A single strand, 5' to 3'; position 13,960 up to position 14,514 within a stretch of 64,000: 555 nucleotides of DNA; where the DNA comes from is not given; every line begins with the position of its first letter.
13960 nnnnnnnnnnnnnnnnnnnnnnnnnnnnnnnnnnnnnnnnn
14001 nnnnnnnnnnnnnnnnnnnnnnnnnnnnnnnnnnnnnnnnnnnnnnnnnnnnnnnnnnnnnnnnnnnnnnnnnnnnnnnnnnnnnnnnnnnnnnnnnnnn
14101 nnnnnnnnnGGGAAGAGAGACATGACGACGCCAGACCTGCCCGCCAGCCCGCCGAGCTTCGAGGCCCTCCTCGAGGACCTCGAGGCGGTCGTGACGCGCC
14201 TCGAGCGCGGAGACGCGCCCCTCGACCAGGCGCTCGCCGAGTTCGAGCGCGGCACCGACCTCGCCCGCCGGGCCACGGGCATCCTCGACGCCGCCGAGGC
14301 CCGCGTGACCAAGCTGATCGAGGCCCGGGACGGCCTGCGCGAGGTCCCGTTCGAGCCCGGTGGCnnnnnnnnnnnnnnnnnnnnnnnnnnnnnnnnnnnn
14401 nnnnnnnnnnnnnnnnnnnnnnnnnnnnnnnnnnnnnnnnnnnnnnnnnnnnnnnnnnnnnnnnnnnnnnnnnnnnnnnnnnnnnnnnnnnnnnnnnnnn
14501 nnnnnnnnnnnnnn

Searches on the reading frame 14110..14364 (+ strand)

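Call 23: search_protein_families(library=pfam, proteins=[window:14110-14364:+])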
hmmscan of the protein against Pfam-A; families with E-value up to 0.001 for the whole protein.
window:14110-14364:+ (85 aa): 1 family
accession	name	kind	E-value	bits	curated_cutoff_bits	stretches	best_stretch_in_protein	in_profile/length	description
PF02609.21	Exonuc_VII_S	-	2.8e-16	59.7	24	1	17-68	1-52/52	Exonuclease VII small subunit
